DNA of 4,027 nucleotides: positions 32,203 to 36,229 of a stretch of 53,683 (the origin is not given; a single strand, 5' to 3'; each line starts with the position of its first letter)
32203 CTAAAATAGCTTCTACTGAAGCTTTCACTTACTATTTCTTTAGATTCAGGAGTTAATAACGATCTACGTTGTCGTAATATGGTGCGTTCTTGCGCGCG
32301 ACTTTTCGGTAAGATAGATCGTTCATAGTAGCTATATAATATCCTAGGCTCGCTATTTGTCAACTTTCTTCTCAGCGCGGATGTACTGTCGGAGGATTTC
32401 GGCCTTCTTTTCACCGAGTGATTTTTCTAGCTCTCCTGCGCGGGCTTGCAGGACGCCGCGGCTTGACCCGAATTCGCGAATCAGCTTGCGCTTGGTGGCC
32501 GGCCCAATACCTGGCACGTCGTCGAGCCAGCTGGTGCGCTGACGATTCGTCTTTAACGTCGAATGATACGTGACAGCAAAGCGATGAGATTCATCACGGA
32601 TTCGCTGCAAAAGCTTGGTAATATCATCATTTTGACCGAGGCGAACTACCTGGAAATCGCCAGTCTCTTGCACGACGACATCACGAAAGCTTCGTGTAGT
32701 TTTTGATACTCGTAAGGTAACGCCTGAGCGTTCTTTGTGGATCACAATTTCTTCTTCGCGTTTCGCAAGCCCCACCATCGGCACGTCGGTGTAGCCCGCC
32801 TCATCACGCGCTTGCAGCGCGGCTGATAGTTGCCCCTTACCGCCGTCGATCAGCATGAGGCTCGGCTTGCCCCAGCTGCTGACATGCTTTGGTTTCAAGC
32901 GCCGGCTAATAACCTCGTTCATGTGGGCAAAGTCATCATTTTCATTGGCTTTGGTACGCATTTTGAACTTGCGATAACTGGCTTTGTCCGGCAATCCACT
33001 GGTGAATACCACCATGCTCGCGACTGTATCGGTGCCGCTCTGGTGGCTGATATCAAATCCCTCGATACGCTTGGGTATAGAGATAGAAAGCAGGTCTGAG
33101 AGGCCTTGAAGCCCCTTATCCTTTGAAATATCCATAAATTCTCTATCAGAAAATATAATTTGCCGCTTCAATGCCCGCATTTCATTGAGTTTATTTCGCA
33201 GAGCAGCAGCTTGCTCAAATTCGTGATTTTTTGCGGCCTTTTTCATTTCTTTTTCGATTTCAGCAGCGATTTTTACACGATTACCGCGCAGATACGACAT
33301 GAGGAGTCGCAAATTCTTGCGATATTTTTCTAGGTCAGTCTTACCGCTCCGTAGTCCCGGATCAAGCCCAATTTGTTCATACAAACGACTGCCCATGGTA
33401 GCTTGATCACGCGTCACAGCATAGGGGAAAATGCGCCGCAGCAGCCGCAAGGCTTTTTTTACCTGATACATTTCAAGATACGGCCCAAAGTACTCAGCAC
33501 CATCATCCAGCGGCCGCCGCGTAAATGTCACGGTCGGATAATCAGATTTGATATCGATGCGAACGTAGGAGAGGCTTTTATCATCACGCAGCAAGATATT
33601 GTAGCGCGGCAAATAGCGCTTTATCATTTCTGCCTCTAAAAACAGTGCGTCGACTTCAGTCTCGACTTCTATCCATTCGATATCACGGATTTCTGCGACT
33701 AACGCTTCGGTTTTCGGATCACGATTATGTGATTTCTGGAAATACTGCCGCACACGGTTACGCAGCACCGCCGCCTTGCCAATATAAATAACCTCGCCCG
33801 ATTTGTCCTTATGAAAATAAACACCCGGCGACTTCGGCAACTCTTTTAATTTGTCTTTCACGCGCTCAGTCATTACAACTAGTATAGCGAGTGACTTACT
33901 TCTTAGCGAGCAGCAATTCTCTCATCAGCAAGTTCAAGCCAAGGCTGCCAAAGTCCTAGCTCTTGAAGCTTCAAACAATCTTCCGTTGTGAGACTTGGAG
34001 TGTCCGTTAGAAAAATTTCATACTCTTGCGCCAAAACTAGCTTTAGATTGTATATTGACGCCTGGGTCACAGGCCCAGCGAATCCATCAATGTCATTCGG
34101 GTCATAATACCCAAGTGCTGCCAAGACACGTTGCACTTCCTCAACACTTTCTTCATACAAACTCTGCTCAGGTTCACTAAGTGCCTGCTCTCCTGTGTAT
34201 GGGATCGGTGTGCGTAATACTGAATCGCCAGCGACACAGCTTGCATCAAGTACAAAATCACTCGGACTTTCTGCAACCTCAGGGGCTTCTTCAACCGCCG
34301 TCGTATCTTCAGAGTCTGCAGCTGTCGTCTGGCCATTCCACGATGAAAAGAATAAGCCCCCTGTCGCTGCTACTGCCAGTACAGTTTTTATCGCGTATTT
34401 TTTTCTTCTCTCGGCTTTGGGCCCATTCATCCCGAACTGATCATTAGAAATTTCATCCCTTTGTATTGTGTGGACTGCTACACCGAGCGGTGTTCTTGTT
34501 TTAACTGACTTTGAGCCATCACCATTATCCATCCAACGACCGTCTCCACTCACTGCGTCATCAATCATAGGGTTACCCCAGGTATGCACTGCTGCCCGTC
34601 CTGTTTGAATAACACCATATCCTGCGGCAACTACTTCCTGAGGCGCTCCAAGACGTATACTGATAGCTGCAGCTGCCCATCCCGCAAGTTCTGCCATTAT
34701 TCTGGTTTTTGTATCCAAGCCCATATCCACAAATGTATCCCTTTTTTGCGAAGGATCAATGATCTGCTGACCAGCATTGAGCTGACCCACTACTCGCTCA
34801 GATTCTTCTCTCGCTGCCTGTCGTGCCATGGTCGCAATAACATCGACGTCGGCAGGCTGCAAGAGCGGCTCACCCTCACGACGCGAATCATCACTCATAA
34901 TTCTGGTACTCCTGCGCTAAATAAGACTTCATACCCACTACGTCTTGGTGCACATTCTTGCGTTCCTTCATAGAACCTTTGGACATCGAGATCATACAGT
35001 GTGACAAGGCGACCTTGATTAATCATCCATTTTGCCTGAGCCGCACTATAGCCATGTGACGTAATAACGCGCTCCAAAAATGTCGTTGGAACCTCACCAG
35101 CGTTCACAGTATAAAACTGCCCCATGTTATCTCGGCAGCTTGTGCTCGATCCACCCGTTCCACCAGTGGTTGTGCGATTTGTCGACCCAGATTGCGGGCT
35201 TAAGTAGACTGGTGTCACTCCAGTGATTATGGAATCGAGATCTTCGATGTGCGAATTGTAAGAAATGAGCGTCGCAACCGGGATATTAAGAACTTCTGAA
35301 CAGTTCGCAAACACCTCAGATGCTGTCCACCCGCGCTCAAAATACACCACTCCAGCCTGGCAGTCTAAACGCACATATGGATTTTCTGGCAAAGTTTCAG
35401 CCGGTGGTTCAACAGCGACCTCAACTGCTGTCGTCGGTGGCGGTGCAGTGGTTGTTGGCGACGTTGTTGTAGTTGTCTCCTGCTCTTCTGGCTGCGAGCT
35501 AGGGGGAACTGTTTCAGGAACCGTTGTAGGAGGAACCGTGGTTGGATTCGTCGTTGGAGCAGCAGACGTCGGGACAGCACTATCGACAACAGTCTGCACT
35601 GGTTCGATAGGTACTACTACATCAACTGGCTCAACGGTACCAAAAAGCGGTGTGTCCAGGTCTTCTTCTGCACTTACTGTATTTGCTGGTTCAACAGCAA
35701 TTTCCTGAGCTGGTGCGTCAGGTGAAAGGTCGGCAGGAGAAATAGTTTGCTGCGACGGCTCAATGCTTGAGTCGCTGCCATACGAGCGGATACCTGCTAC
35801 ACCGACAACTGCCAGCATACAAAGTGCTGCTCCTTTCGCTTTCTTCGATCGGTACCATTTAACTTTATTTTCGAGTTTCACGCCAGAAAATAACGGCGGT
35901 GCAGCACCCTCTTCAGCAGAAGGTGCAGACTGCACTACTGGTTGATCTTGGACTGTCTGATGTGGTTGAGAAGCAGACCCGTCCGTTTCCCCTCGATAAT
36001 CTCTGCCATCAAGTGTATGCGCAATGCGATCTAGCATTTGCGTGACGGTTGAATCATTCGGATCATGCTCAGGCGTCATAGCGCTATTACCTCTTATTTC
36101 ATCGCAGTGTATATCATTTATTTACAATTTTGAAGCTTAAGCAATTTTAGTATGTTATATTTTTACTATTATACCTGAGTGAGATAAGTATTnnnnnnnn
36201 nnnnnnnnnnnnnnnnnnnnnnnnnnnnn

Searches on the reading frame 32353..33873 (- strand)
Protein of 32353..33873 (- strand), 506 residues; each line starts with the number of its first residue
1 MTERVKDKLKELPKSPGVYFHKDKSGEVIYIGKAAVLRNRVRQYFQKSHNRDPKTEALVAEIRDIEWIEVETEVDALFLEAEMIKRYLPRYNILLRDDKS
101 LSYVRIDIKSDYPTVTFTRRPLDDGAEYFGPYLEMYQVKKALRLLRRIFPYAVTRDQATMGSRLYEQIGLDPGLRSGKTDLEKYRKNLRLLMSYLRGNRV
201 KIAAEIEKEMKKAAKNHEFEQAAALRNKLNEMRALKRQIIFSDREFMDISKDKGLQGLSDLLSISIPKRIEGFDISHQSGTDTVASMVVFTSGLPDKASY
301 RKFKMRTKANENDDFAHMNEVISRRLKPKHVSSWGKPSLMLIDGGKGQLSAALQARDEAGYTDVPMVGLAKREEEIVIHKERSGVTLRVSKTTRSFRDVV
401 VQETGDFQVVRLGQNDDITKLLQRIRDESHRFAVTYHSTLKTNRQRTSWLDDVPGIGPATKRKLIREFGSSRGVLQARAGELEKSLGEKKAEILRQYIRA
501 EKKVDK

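Call 12: search_protein_families(library=pfam, proteins=[window:32353-33873:-], max_evalue=0.001)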
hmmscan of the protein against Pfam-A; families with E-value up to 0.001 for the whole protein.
window:32353-33873:- (506 aa): 4 families
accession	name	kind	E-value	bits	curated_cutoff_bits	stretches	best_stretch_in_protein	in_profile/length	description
PF08459.17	UvrC_RNaseH_dom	-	3e-46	157.6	22.3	1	262-434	4-159/159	UvrC RNAse H endonuclease domain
PF01541.30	GIY-YIG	-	8e-07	29.7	22.6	1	16-92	2-78/78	GIY-YIG catalytic domain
PF02151.25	UVR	-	1.7e-05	24.9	21.5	1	204-234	5-35/36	UvrB/uvrC motif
PF14520.12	HHH_5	-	0.00038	21.3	27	0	450-492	4-49/57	Helix-hairpin-helix domain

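Call 102: list_cluster_members(proteins=[window:32353-33873:-, window:8614-11100:-, window:11143-11631:-, L010:19888-21405:+, L010:8379-9227:+, L005:21672-23186:+, P0011, P0003, L010:5903-6547:+, window:5519-6001:-])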
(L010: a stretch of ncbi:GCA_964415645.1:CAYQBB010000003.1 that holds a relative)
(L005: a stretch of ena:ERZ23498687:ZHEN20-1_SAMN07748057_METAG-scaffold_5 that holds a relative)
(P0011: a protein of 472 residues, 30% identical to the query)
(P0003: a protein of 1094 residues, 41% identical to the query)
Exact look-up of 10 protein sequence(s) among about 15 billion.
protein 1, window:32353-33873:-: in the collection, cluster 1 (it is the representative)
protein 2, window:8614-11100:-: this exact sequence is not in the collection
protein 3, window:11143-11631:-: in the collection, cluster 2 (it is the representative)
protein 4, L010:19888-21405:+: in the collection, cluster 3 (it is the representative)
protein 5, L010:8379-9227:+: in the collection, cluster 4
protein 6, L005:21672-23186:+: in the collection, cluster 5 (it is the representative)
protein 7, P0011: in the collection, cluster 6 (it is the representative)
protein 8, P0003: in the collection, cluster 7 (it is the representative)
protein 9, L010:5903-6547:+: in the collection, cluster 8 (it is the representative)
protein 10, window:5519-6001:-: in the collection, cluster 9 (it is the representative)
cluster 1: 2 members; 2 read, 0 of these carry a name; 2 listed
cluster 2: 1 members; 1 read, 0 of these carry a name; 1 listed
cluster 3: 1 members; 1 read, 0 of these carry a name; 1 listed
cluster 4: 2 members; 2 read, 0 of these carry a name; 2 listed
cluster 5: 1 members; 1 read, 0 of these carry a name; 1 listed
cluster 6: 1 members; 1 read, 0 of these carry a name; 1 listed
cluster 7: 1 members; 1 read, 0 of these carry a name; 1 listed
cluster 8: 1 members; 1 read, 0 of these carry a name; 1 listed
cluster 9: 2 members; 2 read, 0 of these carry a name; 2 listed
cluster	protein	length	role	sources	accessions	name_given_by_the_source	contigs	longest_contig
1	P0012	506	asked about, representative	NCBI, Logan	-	-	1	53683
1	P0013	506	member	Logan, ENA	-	-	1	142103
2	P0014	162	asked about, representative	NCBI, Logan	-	-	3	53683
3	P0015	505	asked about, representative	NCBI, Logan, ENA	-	-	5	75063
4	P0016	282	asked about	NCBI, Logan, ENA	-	-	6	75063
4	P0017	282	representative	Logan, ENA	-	-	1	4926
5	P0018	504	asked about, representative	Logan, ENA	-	-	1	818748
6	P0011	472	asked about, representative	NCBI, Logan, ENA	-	-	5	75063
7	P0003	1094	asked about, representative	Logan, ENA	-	-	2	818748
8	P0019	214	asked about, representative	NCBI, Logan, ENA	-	-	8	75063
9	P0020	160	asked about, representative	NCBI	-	-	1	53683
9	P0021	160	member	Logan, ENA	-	-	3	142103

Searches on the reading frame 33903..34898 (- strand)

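Call 12: search_protein_families(library=pfam, proteins=[window:33903-34898:-], max_evalue=0.001)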
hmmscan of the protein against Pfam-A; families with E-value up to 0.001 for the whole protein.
window:33903-34898:- (331 aa): 1 family
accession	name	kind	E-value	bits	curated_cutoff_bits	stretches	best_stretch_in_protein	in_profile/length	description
PF01471.23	PG_binding_1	-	9.1e-05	23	23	1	250-282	3-34/57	Putative peptidoglycan binding domain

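Call 36: search_protein_families(library=pfam, proteins=[window:33903-34898:-], max_evalue=1)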
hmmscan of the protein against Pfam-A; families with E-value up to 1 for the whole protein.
window:33903-34898:- (331 aa): 4 families
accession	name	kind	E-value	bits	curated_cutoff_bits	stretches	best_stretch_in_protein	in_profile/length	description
PF01471.23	PG_binding_1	-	9.1e-05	23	23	1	250-282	3-34/57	Putative peptidoglycan binding domain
PF17243.7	POTRA_TamA_1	-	0.0068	16.9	26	1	242-267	28-53/74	POTRA domain TamA domain 1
PF08823.16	PG_binding_2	-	0.098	13.4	21.1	1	245-266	11-32/74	Putative peptidoglycan binding domain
PF07797.19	DUF1639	-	0.15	12.5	22.2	1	147-172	3-28/50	Protein of unknown function (DUF1639)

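Call 81: search_protein_families(library=padloc, proteins=[window:33903-34898:-], max_evalue=0.01)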
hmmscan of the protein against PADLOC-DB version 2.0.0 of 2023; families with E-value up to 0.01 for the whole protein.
window:33903-34898:- (331 aa): 0 families

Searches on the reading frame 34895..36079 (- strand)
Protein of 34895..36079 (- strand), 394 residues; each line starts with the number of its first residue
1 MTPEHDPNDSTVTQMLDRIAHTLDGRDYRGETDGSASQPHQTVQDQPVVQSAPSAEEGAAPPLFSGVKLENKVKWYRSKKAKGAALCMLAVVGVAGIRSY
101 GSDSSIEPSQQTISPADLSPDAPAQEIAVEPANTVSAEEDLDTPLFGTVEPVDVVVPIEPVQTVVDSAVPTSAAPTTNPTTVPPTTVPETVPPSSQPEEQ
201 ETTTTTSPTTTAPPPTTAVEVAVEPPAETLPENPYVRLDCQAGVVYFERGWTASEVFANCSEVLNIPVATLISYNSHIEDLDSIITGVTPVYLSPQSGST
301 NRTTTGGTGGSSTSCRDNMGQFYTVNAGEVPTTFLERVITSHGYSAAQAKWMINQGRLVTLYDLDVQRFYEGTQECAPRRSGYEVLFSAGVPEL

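Call 12: search_protein_families(library=pfam, proteins=[window:34895-36079:-], max_evalue=0.001)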
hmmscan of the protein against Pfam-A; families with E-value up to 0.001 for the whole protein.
window:34895-36079:- (394 aa): 0 families

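Call 36: search_protein_families(library=pfam, proteins=[window:34895-36079:-], max_evalue=1)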
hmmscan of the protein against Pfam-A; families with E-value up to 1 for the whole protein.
window:34895-36079:- (394 aa): 1 family
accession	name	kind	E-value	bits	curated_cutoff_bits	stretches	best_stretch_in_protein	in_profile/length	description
PF25728.1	US29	-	0.67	9.3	27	0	147-223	16-87/324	Cytomegalovirus US29 protein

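Call 81: search_protein_families(library=padloc, proteins=[window:34895-36079:-], max_evalue=0.01)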
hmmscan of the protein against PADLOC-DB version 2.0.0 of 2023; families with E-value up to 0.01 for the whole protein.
window:34895-36079:- (394 aa): 0 families
